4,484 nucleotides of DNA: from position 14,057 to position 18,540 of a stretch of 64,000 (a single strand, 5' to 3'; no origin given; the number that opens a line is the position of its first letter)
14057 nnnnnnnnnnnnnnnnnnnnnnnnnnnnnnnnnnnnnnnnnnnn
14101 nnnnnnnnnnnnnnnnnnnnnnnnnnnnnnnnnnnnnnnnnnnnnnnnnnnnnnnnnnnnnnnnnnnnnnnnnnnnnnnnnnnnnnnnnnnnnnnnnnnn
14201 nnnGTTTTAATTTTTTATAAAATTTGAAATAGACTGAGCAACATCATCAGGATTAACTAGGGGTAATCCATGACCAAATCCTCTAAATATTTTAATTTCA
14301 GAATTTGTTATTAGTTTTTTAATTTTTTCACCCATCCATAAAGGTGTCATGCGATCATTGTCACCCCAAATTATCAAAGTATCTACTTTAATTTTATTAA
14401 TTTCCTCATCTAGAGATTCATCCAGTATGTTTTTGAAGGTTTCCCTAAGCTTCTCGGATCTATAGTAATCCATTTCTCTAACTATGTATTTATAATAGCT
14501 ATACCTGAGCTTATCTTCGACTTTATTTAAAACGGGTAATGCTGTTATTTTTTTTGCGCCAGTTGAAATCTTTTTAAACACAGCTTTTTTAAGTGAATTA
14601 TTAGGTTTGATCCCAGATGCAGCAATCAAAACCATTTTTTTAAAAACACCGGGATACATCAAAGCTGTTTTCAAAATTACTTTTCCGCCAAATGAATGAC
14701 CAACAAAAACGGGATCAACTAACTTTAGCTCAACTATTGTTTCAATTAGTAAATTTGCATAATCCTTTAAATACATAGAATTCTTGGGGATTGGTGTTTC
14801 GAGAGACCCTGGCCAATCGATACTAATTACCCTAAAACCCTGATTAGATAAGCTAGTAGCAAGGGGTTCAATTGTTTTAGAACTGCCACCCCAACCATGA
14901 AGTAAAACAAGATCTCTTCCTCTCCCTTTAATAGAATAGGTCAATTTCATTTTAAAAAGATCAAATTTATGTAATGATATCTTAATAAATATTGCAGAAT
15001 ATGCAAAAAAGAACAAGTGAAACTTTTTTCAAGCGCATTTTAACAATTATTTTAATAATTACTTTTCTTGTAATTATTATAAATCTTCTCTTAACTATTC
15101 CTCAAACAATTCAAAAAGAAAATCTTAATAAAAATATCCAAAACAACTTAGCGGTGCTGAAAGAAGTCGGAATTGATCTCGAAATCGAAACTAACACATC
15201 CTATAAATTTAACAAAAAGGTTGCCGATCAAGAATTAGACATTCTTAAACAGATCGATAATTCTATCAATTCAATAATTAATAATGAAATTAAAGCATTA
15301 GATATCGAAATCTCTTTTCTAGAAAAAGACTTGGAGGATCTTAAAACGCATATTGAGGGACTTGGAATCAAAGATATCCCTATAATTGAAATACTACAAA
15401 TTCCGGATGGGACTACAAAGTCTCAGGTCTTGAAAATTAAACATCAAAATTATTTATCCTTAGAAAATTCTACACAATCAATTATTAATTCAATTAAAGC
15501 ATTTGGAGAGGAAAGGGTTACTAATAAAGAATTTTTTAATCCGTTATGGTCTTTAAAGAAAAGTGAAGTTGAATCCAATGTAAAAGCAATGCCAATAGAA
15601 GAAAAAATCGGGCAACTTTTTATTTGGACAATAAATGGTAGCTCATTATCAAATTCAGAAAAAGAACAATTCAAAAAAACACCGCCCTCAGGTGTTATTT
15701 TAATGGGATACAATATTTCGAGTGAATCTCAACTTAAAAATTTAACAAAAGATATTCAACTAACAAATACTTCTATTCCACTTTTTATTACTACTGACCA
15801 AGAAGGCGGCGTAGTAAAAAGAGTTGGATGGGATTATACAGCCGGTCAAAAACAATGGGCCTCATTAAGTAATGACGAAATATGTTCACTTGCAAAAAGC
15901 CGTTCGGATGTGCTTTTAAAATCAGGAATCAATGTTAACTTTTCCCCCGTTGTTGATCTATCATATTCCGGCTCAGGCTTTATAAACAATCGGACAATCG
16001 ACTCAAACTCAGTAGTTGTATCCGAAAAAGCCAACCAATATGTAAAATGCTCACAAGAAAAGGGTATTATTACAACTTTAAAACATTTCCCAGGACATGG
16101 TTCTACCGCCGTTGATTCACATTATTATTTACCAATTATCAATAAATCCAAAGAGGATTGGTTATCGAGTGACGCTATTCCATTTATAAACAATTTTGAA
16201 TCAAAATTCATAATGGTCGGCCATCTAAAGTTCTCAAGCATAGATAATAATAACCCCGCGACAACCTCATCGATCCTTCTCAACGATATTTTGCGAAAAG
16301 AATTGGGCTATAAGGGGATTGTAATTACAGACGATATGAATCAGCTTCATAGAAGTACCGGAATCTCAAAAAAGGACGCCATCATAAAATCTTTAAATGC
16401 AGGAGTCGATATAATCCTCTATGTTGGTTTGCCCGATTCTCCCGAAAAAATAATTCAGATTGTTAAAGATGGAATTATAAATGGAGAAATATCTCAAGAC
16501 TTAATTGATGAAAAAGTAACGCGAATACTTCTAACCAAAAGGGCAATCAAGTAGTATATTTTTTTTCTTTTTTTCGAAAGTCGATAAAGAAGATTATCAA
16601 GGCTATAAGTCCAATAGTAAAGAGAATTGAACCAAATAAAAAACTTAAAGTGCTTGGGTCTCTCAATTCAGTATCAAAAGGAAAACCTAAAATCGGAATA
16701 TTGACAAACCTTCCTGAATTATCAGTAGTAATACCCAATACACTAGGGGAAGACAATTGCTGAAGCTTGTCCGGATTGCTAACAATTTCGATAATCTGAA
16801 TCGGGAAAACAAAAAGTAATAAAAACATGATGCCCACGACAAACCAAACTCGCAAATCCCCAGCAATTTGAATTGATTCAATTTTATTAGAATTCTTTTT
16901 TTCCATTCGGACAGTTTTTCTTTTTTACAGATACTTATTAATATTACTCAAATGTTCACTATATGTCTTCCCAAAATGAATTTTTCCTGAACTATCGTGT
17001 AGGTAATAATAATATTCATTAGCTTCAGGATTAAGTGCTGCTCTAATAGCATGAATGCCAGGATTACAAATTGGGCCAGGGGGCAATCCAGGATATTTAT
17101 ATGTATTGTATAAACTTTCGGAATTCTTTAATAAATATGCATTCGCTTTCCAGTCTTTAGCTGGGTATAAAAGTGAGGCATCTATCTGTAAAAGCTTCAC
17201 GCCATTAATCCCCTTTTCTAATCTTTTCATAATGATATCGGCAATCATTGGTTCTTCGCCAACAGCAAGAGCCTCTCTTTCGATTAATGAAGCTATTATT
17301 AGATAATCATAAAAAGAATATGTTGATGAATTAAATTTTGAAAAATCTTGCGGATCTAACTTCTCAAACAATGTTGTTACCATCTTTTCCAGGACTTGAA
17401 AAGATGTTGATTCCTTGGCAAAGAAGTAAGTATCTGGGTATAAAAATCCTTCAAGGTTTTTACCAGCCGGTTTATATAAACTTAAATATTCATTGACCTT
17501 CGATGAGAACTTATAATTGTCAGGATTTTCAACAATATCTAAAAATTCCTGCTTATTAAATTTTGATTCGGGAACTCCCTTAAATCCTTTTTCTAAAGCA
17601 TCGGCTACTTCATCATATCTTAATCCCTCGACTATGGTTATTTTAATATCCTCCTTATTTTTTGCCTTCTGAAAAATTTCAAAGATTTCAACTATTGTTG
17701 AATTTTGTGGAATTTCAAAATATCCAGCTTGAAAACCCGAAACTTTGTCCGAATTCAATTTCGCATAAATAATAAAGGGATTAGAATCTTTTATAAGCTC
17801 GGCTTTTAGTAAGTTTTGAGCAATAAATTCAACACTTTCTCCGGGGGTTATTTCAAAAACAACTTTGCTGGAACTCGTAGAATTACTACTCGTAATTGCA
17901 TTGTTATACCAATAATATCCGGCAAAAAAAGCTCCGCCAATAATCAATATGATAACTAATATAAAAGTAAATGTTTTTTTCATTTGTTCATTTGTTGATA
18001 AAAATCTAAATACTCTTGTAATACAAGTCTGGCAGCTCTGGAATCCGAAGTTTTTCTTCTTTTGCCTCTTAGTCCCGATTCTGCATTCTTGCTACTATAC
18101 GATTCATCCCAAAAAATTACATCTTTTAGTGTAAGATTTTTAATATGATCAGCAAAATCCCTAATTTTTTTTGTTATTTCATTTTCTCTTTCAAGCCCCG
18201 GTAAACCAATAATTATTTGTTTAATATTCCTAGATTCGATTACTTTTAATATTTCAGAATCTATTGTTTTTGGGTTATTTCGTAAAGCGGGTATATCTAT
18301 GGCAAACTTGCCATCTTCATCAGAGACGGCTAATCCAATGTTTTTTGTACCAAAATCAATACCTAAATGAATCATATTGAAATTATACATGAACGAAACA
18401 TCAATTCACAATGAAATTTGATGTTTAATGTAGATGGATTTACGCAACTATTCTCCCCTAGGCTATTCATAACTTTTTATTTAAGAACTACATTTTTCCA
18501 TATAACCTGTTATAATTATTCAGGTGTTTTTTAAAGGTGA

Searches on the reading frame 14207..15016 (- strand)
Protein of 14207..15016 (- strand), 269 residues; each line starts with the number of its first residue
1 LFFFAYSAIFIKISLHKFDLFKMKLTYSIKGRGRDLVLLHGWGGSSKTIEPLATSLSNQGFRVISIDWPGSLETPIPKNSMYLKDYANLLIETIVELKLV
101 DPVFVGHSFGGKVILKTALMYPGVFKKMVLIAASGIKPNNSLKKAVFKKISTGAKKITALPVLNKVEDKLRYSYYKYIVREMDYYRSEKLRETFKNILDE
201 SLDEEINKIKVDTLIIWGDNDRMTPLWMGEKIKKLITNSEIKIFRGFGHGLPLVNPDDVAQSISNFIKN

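Call 33: search_protein_families(library=pfam, proteins=[window:14207-15016:-], max_evalue=0.001)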
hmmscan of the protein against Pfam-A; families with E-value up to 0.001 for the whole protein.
window:14207-15016:- (269 aa): 5 families
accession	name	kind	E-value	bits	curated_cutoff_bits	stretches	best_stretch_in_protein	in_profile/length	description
PF00561.26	Abhydrolase_1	-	1.8e-25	90.5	25.8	1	36-256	3-245/245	alpha/beta hydrolase fold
PF12146.15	Hydrolase_4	-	8.8e-17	61.6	27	1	36-251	7-234/239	Serine aminopeptidase, S33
PF12697.13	Abhydrolase_6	-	6.2e-15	56.9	26.3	1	36-261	1-216/217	Alpha/beta hydrolase family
PF06342.18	DUF1057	-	3.6e-10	39.8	21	1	36-222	38-224/297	Alpha/beta hydrolase of unknown function (DUF1057)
PF00326.27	Peptidase_S9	-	0.00051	20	22.6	0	177-252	112-190/213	Prolyl oligopeptidase family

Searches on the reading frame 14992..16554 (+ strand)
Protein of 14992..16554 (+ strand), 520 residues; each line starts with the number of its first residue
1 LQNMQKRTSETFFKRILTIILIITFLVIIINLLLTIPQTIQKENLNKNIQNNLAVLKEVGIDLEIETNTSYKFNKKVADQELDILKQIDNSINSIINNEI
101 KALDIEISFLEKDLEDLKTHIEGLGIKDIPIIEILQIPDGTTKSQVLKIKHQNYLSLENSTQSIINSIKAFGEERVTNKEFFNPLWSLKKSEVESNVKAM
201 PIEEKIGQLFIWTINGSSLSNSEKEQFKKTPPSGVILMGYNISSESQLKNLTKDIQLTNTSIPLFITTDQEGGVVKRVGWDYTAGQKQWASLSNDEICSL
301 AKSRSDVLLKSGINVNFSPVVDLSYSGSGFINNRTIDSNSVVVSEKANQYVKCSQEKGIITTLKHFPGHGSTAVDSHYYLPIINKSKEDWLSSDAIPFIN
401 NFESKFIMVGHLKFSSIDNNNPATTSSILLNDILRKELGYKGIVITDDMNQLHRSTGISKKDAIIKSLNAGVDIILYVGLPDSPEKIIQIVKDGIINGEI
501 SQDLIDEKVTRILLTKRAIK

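Call 33: search_protein_families(library=pfam, proteins=[window:14992-16554:+], max_evalue=0.001)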
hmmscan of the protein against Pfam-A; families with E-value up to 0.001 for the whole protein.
window:14992-16554:+ (520 aa): 1 family
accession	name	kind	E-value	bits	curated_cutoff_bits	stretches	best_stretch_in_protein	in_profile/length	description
PF00933.27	Glyco_hydro_3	-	5.8e-60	203.8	27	1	202-513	2-314/316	Glycosyl hydrolase family 3 N terminal domain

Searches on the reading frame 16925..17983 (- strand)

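Call 34: search_protein_families(library=pfam, proteins=[window:16925-17983:-], max_evalue=0.001)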
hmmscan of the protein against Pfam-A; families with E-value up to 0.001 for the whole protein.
window:16925-17983:- (352 aa): 1 family
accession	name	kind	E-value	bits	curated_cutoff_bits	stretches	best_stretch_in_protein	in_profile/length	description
PF02618.21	YceG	-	7.8e-70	235.9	32.4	1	43-350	1-275/275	YceG-like family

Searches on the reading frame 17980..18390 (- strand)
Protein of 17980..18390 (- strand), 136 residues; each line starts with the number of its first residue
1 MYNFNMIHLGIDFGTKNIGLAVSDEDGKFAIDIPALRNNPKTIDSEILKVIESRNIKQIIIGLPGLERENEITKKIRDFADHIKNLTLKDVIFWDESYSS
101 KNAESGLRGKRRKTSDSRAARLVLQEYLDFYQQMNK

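Call 34: search_protein_families(library=pfam, proteins=[window:17980-18390:-], max_evalue=0.001)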
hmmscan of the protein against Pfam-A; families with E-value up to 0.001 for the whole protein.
window:17980-18390:- (136 aa): 1 family
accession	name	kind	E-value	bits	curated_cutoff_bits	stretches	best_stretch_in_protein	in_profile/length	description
PF03652.20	RuvX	-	7.8e-27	94.7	29.2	1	6-129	1-133/134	Holliday junction resolvase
